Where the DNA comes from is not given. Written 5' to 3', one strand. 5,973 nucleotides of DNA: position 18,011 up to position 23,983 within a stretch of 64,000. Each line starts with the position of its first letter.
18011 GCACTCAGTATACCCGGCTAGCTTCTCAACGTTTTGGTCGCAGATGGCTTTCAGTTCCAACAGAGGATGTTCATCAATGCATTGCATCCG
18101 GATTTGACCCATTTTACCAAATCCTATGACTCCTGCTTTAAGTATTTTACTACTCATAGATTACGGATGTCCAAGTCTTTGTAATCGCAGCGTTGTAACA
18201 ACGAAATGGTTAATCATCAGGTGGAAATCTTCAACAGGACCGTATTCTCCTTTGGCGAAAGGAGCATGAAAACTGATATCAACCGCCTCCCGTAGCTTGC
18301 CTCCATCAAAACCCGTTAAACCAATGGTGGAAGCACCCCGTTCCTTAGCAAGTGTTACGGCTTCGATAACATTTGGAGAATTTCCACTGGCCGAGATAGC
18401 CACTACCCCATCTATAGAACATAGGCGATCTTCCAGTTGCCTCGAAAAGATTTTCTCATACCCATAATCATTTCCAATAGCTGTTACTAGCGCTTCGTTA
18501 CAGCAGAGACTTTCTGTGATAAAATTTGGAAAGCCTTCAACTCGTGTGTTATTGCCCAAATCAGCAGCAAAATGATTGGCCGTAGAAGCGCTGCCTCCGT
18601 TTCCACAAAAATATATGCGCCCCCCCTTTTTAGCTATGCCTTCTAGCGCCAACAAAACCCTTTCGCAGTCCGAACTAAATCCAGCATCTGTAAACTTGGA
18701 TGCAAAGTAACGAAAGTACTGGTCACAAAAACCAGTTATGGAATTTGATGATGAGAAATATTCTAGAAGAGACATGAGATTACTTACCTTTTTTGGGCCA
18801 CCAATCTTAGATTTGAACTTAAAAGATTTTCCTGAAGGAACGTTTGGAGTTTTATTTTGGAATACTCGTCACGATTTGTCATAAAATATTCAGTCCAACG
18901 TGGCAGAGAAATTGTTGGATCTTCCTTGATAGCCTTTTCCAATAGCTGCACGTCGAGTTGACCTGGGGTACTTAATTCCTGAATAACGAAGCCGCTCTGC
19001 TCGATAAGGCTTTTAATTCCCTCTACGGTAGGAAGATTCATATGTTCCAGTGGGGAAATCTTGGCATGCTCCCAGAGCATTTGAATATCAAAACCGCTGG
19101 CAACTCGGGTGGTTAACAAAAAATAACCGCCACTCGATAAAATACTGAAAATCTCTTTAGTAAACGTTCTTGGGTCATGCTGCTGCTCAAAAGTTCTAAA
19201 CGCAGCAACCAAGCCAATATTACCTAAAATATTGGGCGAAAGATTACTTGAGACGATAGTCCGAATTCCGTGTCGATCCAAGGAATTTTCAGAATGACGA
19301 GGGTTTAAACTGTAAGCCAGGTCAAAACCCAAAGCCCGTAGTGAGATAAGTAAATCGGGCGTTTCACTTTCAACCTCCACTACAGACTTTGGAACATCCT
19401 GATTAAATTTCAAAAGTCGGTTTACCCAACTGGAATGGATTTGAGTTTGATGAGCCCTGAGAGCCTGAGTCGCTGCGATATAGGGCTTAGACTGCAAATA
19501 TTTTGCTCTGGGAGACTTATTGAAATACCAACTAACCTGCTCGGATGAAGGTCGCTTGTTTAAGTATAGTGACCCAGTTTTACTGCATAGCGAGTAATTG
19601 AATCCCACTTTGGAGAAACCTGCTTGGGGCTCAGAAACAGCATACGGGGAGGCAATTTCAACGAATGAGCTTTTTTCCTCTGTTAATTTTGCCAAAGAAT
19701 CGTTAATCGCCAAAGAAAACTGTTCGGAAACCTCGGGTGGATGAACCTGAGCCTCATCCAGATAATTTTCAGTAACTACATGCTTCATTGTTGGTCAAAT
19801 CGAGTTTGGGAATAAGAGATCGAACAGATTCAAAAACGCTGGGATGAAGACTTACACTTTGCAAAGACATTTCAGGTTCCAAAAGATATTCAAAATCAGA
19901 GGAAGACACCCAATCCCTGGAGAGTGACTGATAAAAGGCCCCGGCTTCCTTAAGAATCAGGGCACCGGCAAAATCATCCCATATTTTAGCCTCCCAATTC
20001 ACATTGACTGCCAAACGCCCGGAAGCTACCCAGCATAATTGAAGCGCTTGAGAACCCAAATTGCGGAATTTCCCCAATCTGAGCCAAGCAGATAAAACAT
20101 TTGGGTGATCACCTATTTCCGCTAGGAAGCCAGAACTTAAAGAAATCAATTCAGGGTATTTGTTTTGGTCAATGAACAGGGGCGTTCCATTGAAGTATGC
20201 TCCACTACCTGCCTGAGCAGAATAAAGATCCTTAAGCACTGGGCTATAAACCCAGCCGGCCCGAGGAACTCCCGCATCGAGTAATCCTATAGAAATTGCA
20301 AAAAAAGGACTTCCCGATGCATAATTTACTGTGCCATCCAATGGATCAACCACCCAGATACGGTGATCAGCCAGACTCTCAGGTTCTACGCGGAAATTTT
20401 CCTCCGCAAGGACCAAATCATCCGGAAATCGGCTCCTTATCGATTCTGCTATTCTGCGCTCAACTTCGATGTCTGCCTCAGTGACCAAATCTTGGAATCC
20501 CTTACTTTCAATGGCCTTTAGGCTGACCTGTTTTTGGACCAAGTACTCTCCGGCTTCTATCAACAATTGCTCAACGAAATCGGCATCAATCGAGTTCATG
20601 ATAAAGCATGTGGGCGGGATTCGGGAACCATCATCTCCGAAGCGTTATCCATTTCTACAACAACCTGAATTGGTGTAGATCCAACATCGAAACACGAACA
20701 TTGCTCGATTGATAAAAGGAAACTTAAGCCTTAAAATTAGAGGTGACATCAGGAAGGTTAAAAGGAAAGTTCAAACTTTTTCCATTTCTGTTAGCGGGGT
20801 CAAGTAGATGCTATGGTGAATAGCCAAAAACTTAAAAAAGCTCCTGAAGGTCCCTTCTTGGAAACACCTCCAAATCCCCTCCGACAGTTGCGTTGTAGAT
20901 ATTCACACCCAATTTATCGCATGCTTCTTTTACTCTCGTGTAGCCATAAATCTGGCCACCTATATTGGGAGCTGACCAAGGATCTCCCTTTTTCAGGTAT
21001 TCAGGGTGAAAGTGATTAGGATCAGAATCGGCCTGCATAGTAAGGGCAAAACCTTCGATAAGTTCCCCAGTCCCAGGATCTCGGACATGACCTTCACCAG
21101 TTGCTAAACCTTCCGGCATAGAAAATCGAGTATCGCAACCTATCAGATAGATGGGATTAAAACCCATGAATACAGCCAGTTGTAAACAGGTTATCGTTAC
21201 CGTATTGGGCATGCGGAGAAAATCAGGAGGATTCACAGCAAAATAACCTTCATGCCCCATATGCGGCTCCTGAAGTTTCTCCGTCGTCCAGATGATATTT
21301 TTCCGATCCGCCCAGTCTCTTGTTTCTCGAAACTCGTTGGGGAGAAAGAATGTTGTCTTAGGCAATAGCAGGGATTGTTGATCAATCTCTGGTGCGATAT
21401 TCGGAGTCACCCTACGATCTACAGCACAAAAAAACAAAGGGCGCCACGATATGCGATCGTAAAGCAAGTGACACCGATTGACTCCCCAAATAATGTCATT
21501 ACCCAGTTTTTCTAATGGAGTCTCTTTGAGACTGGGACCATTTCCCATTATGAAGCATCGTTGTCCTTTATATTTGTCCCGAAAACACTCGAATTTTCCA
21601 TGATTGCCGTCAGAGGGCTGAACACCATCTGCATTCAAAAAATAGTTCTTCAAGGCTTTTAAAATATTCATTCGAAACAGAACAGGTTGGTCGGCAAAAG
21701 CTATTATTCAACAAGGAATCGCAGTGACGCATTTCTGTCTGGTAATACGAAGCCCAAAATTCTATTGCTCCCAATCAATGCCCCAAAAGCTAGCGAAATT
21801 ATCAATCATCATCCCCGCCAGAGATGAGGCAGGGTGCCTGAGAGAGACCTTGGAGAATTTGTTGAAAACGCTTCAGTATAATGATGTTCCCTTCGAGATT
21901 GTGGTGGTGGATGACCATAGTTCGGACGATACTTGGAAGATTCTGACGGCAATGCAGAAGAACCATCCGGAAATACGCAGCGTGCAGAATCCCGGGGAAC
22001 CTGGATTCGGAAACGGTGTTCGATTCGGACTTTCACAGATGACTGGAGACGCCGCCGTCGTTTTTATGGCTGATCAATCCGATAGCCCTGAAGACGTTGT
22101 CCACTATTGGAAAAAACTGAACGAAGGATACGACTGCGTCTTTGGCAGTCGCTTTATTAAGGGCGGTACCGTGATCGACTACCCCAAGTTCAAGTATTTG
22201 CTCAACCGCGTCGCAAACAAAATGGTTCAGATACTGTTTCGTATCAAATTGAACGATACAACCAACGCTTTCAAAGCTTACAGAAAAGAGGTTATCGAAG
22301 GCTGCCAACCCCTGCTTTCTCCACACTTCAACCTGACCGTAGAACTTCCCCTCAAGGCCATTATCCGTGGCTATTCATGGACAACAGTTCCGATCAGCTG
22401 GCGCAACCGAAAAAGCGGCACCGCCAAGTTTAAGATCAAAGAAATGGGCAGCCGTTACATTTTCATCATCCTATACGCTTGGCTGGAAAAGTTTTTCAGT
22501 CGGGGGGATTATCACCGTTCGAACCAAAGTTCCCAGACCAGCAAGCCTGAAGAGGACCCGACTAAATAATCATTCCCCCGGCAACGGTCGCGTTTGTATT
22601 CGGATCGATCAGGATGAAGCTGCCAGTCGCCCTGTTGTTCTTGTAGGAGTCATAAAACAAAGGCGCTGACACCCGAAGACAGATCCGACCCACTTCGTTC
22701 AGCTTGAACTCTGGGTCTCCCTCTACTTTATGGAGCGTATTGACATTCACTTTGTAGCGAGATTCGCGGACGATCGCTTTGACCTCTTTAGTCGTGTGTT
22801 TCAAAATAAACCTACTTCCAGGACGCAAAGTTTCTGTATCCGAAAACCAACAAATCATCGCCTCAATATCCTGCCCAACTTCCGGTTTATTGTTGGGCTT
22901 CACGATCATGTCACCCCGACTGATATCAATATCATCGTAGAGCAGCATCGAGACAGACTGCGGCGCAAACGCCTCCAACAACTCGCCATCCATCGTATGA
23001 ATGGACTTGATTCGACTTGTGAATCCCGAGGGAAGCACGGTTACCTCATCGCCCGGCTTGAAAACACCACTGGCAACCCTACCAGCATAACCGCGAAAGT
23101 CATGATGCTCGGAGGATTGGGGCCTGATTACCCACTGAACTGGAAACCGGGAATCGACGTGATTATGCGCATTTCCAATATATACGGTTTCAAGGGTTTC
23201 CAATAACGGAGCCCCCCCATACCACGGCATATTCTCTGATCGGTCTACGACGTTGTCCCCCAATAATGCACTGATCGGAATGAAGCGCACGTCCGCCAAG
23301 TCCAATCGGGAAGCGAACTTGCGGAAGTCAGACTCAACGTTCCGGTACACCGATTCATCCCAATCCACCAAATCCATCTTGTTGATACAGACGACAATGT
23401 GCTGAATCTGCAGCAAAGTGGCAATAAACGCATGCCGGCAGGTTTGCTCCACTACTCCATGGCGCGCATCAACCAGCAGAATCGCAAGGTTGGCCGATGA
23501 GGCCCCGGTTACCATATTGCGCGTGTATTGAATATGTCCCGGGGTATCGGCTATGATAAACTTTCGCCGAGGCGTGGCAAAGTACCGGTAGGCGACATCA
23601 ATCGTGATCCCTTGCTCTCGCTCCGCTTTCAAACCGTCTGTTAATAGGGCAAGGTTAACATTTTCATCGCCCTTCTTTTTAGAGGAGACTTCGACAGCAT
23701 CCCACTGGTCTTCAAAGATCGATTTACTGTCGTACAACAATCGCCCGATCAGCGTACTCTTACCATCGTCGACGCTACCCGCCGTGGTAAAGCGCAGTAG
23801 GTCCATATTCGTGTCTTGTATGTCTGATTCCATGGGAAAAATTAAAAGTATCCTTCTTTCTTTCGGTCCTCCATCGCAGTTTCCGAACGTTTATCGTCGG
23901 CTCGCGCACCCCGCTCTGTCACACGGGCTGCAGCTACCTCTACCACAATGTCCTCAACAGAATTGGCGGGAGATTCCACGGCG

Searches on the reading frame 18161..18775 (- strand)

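Call 61: search_protein_families(library=pfam, proteins=[window:18161-18775:-], max_evalue=0.00001)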
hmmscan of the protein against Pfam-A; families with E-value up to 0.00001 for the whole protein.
window:18161-18775:- (204 aa): 2 families
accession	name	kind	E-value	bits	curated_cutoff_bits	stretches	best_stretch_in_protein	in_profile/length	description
PF13580.11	SIS_2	-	1.3e-17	64.5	27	1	47-155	31-138/138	SIS domain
PF01380.27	SIS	-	6.2e-09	36.2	25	1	122-175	55-108/131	SIS domain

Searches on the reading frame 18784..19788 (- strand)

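Call 61: search_protein_families(library=pfam, proteins=[window:18784-19788:-], max_evalue=0.00001)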
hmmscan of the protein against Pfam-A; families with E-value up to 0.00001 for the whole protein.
window:18784-19788:- (334 aa): 1 family
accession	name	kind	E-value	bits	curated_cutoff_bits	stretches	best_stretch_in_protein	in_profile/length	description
PF13489.12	Methyltransf_23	-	4.3e-09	36.8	27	1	119-271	10-163/164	Methyltransferase domain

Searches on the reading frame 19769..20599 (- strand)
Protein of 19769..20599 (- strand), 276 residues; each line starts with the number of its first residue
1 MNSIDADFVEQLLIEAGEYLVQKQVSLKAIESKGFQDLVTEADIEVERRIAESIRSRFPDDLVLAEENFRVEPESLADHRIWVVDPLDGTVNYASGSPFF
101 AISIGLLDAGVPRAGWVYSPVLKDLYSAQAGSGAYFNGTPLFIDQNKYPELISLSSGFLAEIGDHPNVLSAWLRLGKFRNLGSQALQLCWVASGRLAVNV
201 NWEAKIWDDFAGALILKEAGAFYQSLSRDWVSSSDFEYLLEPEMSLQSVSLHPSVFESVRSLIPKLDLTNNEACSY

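Call 61: search_protein_families(library=pfam, proteins=[window:19769-20599:-], max_evalue=0.00001)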
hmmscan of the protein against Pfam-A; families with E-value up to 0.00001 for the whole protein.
window:19769-20599:- (276 aa): 1 family
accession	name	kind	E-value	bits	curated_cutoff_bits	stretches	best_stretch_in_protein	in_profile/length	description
PF00459.30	Inositol_P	-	1.9e-50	172.3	27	1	11-229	11-241/271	Inositol monophosphatase family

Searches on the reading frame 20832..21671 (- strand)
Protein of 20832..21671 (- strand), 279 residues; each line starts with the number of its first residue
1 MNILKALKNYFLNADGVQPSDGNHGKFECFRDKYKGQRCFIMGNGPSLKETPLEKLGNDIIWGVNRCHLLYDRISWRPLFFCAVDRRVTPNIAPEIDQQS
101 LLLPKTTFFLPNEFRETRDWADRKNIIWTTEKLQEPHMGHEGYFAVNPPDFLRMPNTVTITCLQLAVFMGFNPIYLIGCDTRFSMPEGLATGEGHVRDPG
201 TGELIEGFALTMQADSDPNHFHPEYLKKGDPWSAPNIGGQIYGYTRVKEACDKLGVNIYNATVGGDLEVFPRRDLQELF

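Call 61: search_protein_families(library=pfam, proteins=[window:20832-21671:-], max_evalue=0.00001)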
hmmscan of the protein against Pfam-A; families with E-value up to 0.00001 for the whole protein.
window:20832-21671:- (279 aa): 1 family
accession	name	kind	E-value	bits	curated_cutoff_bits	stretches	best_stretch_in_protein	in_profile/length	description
PF01973.23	MptE-like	-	1.6e-10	41.4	34.6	1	26-184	14-169/171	6-hydroxymethylpterin diphosphokinase MptE-like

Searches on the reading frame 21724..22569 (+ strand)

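Call 61: search_protein_families(library=pfam, proteins=[window:21724-22569:+], max_evalue=0.00001)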
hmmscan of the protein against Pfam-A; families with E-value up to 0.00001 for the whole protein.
window:21724-22569:+ (281 aa): 2 families
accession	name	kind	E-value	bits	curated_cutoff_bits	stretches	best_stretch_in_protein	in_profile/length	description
PF00535.33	Glycos_transf_2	-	6.9e-24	85.1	23.3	1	27-192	1-165/168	Glycosyl transferase family 2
PF13641.12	Glyco_tranf_2_3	-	1.3e-08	35.6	27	1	26-124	3-103/230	Glycosyltransferase like family 2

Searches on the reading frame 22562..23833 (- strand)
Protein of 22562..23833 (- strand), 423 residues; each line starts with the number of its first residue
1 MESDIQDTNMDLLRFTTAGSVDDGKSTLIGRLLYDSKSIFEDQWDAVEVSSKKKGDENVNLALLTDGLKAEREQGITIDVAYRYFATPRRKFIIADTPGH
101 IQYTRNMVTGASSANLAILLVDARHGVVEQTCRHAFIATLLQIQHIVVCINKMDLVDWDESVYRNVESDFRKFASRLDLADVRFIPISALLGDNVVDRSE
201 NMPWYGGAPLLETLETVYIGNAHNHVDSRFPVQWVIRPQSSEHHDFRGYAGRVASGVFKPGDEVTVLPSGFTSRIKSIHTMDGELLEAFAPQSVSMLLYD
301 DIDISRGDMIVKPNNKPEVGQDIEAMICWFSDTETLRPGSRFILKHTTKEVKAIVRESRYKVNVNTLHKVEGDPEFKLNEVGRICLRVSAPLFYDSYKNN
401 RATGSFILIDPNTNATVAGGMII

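Call 13: search_protein_families(library=pfam, proteins=[window:22562-23833:-], max_evalue=0.001)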
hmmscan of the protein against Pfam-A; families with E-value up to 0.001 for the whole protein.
window:22562-23833:- (423 aa): 4 families
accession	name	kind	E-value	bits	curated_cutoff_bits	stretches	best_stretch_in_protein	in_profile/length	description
PF00009.33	GTP_EFTU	-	1.2e-42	146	26.5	1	12-214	3-182/188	Elongation factor Tu GTP binding domain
PF22594.2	GTP-eEF1A_C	-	2.2e-25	89.4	27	1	323-422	2-100/101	GTP-eEF1A C-terminal domain-like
PF03144.31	GTP_EFTU_D2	-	3.9e-07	30.8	30.3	1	251-310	6-72/73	Elongation factor Tu domain 2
PF01926.29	MMR_HSR1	-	1.9e-06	28.4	21.9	1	66-152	22-113/113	50S ribosome-binding GTPase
